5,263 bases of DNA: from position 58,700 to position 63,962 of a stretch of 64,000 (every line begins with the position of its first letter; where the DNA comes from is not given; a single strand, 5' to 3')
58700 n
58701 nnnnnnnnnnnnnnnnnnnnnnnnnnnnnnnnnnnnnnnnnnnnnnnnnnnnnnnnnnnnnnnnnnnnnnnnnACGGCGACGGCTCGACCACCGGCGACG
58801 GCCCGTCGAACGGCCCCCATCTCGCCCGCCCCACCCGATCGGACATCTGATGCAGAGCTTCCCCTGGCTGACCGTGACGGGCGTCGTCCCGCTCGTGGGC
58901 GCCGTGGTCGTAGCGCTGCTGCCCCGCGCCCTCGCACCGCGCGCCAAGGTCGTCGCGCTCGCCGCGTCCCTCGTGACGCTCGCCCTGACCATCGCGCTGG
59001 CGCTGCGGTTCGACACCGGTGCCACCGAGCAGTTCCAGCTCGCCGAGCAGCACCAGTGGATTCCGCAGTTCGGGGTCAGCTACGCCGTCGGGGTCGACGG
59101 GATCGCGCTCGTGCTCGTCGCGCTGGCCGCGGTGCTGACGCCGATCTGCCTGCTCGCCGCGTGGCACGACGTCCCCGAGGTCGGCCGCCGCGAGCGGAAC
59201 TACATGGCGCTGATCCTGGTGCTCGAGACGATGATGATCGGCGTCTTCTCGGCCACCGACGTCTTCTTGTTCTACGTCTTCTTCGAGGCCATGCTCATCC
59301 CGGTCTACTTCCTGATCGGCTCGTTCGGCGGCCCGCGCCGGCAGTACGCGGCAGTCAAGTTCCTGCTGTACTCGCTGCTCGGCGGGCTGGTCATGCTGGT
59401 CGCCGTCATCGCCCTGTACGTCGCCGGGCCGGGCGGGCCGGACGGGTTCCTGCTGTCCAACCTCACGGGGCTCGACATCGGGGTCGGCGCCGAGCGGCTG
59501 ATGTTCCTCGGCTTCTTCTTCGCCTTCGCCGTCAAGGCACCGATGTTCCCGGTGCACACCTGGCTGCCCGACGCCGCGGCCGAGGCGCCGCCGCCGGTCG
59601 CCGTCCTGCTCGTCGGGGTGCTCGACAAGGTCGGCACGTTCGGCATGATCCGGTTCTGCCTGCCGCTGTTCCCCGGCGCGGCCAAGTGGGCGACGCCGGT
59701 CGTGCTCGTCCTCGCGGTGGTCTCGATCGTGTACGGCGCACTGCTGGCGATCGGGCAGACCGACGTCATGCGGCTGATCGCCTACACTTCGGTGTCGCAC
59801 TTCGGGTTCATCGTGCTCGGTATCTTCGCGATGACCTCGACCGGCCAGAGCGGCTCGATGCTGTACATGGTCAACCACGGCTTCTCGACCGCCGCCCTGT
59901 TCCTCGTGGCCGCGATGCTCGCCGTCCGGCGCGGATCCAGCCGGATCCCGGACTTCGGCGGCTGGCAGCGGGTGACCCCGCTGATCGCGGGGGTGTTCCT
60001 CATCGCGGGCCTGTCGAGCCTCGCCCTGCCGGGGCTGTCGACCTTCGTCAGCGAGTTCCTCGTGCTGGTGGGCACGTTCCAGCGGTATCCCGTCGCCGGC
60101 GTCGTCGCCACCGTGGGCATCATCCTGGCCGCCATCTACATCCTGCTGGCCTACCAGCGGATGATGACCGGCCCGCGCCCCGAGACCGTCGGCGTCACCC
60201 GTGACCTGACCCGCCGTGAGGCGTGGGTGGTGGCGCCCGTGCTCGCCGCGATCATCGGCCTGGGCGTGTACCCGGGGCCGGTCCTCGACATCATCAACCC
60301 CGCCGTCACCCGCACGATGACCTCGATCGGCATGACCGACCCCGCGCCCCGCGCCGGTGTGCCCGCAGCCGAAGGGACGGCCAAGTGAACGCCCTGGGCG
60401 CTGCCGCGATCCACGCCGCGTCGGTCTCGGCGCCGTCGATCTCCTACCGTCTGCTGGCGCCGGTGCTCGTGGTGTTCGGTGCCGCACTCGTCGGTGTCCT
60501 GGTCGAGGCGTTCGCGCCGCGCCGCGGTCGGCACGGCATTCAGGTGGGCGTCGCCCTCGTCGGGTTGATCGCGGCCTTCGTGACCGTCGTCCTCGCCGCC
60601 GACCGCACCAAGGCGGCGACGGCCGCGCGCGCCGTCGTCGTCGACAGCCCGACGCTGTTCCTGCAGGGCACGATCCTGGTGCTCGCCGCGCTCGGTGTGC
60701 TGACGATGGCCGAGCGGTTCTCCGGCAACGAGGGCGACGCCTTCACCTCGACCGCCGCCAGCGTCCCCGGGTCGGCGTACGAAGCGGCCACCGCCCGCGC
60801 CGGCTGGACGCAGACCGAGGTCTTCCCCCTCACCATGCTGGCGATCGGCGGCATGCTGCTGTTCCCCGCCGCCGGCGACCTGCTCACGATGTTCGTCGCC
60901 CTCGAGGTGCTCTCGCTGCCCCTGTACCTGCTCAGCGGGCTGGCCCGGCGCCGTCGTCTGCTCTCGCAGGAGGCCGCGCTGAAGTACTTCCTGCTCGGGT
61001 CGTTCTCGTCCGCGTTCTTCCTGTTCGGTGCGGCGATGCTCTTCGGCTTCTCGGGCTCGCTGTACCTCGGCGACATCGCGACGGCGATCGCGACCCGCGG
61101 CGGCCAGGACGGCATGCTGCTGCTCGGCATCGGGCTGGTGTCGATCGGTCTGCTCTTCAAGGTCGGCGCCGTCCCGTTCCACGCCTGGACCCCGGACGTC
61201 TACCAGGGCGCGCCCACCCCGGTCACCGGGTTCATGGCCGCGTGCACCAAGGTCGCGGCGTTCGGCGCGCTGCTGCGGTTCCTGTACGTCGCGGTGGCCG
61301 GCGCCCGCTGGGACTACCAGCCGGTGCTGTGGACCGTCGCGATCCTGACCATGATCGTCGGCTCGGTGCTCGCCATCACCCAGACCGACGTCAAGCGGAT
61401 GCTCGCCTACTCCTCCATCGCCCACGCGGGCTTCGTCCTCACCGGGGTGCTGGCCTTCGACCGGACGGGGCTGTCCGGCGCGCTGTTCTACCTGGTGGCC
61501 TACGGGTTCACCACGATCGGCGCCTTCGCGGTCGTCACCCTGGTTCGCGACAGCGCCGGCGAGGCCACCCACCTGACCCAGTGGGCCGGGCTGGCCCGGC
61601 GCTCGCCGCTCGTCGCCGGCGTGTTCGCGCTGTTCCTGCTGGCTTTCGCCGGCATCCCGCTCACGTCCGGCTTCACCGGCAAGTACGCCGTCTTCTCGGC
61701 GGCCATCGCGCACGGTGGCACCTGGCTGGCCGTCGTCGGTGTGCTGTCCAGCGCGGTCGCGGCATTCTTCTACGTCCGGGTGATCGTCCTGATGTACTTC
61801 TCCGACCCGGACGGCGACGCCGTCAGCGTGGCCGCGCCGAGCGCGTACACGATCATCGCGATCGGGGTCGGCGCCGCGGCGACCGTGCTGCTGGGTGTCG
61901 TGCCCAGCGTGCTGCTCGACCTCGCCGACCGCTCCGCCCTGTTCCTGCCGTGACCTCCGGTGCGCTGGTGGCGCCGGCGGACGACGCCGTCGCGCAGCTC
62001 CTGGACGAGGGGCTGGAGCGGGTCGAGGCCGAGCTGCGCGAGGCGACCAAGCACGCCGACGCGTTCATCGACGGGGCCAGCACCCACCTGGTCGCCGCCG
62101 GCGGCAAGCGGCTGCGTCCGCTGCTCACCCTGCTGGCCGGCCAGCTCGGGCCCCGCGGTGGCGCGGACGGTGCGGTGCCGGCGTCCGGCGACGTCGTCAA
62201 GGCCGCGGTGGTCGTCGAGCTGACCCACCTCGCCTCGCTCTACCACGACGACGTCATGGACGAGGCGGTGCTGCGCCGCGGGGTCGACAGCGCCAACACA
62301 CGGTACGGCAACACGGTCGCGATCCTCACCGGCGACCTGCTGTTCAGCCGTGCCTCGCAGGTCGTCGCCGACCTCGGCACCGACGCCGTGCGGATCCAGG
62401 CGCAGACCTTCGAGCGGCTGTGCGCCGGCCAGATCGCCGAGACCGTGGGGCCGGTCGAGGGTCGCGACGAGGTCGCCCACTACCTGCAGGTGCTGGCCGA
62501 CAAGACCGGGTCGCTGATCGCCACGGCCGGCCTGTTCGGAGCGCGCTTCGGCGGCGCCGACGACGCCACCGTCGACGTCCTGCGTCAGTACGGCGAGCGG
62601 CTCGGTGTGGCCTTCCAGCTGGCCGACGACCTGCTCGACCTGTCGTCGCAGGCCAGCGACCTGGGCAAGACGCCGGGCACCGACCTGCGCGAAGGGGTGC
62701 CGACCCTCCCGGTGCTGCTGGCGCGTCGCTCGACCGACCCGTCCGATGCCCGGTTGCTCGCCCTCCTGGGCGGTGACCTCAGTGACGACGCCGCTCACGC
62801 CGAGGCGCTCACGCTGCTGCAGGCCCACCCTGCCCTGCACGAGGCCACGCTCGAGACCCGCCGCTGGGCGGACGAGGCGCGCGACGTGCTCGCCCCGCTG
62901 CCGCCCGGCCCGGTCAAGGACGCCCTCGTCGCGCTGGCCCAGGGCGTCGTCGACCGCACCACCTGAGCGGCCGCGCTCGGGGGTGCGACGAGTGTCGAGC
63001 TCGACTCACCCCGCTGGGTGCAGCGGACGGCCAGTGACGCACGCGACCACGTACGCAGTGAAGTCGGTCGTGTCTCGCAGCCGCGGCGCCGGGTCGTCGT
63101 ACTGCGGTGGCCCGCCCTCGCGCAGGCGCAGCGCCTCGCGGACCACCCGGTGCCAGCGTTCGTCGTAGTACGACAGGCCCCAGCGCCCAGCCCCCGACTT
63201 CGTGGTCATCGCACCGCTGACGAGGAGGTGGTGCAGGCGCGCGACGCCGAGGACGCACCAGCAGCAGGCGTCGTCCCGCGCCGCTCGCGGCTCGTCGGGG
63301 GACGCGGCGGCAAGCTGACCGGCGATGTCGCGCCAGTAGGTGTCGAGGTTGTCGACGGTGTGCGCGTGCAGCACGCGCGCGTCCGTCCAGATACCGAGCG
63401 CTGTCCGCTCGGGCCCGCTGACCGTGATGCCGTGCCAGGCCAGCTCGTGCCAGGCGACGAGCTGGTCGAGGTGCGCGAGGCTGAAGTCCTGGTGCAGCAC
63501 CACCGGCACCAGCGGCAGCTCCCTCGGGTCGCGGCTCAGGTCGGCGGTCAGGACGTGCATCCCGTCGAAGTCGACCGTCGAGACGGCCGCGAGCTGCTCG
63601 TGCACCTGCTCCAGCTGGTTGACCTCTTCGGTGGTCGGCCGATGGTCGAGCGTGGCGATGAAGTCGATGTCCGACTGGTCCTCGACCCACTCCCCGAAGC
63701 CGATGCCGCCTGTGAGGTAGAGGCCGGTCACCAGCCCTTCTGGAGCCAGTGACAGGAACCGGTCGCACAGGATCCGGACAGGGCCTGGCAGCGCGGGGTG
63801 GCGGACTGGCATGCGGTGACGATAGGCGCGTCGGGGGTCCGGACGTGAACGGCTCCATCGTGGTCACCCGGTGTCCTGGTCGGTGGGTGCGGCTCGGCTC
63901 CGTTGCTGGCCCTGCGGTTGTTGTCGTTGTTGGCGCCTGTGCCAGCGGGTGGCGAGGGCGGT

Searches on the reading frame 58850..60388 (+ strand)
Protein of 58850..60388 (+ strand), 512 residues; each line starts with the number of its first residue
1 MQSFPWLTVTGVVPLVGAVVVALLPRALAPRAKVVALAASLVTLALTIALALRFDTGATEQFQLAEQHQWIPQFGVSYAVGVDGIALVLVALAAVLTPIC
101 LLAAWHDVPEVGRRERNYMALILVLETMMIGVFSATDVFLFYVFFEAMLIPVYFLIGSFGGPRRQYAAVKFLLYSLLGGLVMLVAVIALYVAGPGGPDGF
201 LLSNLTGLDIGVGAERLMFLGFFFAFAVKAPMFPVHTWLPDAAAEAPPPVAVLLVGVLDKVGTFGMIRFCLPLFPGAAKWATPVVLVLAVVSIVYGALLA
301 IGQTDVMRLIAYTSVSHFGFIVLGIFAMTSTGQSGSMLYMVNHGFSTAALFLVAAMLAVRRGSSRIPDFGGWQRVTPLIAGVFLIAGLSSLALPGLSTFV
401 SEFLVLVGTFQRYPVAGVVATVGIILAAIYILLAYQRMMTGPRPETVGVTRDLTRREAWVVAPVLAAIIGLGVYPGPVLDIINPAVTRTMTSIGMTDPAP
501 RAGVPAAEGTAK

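Call 75: search_protein_families(library=pfam, proteins=[window:58850-60388:+])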
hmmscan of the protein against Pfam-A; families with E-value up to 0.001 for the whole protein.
window:58850-60388:+ (512 aa): 1 family
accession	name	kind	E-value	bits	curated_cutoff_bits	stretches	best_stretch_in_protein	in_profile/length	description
PF00361.26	Proton_antipo_M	-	1.9e-64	218.1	21.5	1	135-424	1-291/294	NADH:quinone oxidoreductase/Mrp antiporter, TM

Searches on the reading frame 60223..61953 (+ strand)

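Call 75: search_protein_families(library=pfam, proteins=[window:60223-61953:+])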
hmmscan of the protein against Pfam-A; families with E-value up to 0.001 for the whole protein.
window:60223-61953:+ (576 aa): 1 family
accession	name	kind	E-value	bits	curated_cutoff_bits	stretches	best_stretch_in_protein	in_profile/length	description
PF00361.26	Proton_antipo_M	-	4.7e-73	246.4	21.5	1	217-511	1-292/294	NADH:quinone oxidoreductase/Mrp antiporter, TM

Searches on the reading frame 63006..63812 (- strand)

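Call 75: search_protein_families(library=pfam, proteins=[window:63006-63812:-])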
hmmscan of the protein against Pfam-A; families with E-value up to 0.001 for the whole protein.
window:63006-63812:- (268 aa): 2 families
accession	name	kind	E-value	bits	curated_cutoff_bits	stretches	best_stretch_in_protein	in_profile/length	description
PF13427.11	AadA_C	-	5.3e-05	23.8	22.2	1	182-245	29-93/103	Aminoglycoside adenylyltransferase, C-terminal domain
PF01909.29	NTP_transf_2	-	0.00072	20.3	21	0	19-76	8-66/93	Nucleotidyltransferase domain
